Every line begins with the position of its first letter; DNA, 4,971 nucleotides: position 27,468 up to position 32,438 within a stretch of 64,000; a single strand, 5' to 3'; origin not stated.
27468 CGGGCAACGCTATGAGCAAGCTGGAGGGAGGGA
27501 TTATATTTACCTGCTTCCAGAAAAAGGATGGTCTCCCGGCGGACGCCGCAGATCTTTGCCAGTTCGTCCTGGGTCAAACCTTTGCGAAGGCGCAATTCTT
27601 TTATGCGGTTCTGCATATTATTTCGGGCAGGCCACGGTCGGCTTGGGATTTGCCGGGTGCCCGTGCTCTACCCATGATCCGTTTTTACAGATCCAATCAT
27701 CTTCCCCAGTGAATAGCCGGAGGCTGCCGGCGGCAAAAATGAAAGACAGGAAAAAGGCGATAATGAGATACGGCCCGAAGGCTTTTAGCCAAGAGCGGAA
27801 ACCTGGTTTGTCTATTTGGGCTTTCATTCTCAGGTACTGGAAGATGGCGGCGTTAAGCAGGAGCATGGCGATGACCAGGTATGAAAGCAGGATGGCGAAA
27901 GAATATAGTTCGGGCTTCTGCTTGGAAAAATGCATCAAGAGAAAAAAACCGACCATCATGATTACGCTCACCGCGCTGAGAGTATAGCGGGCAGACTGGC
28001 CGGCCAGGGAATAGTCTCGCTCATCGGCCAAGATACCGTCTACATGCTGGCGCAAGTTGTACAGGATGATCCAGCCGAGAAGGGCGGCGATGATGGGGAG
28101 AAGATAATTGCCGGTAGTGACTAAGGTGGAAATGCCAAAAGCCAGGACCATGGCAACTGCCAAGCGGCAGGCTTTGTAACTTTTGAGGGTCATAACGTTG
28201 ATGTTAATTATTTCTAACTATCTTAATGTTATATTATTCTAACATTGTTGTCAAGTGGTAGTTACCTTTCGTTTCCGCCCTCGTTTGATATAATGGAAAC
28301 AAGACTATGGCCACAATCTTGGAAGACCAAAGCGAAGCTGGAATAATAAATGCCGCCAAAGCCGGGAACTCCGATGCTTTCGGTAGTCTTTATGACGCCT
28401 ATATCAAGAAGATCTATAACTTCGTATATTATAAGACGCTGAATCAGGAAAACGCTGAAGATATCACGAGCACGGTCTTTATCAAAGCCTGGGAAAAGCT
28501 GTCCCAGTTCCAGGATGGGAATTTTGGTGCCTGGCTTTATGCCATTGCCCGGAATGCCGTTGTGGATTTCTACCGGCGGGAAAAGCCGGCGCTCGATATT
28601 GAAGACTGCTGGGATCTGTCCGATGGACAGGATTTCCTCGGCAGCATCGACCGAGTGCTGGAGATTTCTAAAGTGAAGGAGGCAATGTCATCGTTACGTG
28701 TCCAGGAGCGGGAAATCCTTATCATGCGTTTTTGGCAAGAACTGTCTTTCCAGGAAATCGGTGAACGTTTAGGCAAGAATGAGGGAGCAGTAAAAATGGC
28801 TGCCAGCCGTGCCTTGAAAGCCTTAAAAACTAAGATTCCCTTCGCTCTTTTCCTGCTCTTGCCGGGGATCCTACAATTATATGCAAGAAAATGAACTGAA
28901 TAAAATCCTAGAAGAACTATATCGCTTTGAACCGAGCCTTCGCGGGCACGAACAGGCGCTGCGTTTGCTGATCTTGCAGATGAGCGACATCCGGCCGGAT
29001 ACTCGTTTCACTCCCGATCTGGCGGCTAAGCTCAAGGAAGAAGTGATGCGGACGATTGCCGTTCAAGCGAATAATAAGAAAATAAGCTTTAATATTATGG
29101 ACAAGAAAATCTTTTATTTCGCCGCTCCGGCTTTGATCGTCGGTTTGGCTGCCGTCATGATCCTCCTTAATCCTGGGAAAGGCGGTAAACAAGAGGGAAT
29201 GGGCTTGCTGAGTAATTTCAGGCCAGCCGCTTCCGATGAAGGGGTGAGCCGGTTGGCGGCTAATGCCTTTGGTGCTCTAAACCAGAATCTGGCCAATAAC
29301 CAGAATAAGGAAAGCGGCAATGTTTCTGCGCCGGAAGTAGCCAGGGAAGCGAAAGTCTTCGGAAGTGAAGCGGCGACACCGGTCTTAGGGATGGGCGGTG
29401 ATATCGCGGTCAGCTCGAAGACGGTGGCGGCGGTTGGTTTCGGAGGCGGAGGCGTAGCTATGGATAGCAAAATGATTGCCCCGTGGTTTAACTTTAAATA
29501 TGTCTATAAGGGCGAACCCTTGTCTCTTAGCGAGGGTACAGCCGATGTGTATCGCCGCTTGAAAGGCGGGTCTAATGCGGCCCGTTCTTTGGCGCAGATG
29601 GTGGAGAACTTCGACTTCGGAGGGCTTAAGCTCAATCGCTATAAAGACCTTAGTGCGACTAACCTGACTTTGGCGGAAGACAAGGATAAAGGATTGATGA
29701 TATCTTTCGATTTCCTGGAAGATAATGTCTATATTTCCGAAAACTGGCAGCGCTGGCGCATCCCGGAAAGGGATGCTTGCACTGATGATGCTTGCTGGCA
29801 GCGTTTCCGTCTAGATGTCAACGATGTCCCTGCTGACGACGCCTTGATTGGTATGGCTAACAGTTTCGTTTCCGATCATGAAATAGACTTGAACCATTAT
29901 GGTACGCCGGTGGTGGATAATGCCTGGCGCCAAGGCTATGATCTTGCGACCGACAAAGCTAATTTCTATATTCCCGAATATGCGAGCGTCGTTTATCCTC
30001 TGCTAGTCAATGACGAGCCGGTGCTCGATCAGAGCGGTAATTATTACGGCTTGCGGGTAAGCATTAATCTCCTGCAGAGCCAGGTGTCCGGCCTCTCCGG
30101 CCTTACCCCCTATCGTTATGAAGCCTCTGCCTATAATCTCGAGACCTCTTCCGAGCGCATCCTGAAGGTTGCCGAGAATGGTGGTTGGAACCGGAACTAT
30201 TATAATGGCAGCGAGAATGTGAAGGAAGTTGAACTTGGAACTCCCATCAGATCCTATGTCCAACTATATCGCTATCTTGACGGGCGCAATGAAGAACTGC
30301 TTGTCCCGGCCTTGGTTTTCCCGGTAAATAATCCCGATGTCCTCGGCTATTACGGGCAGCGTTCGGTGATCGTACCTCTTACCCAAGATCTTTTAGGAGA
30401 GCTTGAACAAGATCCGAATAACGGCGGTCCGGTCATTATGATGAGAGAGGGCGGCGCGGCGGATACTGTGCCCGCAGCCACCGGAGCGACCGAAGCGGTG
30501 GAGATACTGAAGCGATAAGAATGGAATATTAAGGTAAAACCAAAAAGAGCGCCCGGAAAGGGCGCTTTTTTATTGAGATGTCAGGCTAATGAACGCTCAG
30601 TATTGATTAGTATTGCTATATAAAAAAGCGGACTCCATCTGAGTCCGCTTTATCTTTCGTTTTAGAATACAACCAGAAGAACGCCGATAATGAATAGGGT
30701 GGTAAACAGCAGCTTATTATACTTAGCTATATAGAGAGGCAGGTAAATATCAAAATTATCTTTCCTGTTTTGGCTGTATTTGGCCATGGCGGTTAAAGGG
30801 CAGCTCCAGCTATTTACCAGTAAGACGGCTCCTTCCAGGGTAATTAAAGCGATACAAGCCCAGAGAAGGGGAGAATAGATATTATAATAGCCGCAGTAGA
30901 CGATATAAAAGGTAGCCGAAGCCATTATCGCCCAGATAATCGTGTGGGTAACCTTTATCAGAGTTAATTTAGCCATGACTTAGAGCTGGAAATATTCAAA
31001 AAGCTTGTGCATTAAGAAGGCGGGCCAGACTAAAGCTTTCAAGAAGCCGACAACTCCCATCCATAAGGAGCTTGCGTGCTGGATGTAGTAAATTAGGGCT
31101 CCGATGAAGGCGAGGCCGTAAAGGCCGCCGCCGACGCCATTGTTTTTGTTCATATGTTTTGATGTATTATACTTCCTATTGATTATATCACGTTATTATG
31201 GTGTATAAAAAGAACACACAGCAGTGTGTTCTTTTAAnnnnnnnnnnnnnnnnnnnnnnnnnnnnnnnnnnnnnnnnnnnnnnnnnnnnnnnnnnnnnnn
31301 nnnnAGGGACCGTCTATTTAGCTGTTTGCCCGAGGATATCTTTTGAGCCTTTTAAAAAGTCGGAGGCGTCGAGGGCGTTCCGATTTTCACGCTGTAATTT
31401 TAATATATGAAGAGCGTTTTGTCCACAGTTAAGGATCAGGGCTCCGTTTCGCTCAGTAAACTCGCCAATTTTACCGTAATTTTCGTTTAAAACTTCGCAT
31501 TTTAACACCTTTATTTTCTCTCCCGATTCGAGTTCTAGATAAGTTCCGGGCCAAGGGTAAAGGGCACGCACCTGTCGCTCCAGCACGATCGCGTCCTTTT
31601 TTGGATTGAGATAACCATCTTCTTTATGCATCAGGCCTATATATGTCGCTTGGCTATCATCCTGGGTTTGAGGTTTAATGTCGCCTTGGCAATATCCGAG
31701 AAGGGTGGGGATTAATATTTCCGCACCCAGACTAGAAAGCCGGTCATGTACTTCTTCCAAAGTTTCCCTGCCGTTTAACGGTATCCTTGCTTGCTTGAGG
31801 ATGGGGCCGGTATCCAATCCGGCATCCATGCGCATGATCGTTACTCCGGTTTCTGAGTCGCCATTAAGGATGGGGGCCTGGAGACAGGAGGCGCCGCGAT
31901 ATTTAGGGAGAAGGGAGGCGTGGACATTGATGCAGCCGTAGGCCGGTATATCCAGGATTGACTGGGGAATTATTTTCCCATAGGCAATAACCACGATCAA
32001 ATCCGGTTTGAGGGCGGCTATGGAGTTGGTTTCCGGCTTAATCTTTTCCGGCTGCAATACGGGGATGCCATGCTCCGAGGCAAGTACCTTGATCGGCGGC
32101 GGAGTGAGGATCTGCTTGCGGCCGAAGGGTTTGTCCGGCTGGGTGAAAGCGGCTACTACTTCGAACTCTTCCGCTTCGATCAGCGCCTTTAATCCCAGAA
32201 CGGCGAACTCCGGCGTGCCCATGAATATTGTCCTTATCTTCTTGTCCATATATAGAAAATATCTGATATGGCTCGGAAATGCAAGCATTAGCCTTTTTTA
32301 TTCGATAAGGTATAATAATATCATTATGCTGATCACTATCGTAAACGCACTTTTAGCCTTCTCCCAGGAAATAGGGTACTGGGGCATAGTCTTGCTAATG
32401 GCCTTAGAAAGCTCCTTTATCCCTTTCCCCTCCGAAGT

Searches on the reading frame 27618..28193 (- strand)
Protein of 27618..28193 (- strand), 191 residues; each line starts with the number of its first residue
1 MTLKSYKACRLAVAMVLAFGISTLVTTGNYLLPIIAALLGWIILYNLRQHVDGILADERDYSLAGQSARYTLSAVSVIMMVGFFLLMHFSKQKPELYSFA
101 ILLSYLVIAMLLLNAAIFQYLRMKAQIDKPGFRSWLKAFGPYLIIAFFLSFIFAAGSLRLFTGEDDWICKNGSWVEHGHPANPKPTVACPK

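Call 56: search_protein_families(library=pfam, proteins=[window:27618-28193:-], max_evalue=0.01)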
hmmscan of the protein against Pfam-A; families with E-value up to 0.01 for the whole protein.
window:27618-28193:- (191 aa): 3 families
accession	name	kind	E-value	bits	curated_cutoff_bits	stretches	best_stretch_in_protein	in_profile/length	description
PF09946.14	DUF2178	-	5.1e-13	49.4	22.8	1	13-113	7-103/104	Predicted membrane protein (DUF2178)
PF13858.11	DUF4199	-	0.0008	20.3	32.3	1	76-158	7-86/165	Protein of unknown function (DUF4199)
PF03062.24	MBOAT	-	0.0013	18.6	27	1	80-150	62-132/337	MBOAT, membrane-bound O-acyltransferase family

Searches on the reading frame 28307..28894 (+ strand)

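Call 56: search_protein_families(library=pfam, proteins=[window:28307-28894:+], max_evalue=0.01)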
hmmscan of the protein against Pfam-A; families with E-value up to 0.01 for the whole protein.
window:28307-28894:+ (195 aa): 3 families
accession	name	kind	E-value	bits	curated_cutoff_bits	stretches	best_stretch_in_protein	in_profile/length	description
PF04542.20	Sigma70_r2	-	3.1e-16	59.3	24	1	28-93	1-69/71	Sigma-70 region 2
PF08281.18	Sigma70_r4_2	-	6.5e-14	51.8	25.7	1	123-173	4-54/54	Sigma-70, region 4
PF04545.22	Sigma70_r4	-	2e-13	50.1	24.1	1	126-174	1-49/50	Sigma-70, region 4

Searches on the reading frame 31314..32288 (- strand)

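Call 31: search_protein_families(library=pfam, proteins=[window:31314-32288:-], max_evalue=0.00001)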
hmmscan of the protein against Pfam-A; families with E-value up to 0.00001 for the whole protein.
window:31314-32288:- (324 aa): 2 families
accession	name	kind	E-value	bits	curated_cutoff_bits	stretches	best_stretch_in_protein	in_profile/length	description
PF00551.24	Formyl_trans_N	-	3.9e-38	131.4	26.1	1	18-194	3-179/181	Formyl transferase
PF02911.23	Formyl_trans_C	-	6.9e-19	68.3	21.1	1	221-315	3-99/100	Formyl transferase, C-terminal domain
